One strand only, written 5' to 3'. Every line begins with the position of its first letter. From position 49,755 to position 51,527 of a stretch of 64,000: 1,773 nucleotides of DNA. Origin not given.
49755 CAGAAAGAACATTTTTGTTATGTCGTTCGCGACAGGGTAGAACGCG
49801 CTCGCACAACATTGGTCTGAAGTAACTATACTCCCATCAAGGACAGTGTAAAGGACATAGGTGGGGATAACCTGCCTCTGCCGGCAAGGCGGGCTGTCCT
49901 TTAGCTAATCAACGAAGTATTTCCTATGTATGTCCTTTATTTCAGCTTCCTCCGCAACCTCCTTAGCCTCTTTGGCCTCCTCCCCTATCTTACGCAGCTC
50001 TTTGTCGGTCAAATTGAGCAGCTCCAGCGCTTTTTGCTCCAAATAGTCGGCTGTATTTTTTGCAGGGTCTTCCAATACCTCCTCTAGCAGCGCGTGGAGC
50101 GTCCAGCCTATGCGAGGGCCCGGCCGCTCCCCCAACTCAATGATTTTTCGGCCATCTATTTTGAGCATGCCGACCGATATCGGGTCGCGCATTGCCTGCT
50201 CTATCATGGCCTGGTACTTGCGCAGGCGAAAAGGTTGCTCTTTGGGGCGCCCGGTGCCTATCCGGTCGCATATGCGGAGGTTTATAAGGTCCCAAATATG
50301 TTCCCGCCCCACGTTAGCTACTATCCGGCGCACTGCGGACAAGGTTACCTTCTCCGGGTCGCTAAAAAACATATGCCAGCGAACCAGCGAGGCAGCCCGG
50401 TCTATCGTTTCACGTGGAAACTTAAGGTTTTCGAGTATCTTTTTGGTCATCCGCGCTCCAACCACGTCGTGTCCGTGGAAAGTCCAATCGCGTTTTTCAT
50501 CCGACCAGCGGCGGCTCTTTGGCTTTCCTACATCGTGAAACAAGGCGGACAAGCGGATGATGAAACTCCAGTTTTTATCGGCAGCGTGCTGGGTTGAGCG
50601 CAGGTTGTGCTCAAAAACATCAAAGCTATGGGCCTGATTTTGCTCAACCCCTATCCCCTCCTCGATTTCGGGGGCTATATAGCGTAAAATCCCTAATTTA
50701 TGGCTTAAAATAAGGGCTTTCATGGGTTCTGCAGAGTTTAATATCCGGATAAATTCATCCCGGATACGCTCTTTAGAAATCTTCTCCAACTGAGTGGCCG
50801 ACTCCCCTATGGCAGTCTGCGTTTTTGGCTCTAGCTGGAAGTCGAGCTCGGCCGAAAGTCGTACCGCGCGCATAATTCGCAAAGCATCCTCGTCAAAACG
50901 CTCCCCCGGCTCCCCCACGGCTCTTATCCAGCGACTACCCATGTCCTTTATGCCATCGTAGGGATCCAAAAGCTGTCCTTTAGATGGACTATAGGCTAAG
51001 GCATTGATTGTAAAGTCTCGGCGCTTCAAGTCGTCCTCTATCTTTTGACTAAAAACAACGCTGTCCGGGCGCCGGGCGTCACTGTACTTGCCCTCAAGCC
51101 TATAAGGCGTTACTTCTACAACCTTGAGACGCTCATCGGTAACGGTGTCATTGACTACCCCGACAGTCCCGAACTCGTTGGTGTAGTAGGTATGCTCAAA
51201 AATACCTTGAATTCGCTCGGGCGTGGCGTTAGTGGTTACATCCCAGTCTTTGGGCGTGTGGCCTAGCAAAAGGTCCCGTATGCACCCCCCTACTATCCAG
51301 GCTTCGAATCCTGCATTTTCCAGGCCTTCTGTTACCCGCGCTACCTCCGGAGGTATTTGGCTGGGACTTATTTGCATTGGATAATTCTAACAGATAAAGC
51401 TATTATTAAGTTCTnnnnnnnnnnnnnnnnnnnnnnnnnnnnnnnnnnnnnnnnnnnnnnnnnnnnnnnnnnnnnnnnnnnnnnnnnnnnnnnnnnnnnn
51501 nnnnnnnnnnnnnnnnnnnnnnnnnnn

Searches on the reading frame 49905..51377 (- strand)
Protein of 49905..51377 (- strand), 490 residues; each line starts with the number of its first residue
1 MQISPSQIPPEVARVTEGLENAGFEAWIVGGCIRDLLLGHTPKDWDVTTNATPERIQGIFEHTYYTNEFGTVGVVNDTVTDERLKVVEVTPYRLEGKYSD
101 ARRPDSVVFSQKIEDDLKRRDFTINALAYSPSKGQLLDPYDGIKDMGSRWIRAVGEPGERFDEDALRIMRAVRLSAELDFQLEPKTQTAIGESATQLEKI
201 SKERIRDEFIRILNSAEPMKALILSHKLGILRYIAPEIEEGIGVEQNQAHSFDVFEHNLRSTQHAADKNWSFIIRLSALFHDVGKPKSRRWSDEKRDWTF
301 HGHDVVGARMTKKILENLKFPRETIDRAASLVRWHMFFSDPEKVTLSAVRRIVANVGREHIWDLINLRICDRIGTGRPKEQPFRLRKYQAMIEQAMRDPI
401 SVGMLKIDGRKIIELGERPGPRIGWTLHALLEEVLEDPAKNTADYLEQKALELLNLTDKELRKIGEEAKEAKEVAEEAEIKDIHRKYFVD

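Call 64: search_protein_families(library=pfam, proteins=[window:49905-51377:-], max_evalue=0.00001)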
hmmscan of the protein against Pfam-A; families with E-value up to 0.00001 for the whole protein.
window:49905-51377:- (490 aa): 3 families
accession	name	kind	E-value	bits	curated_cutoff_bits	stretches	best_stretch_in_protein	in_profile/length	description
PF01743.26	PolyA_pol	-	2.7e-37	128.4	23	1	26-152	1-126/126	Poly A polymerase head domain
PF12627.12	PolyA_pol_RNAbd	-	3.3e-16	59.2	22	1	179-240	1-62/64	Probable RNA and SrmB- binding site of polymerase A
PF01966.28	HD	-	4.5e-11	43.5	22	1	254-342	1-92/116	HD domain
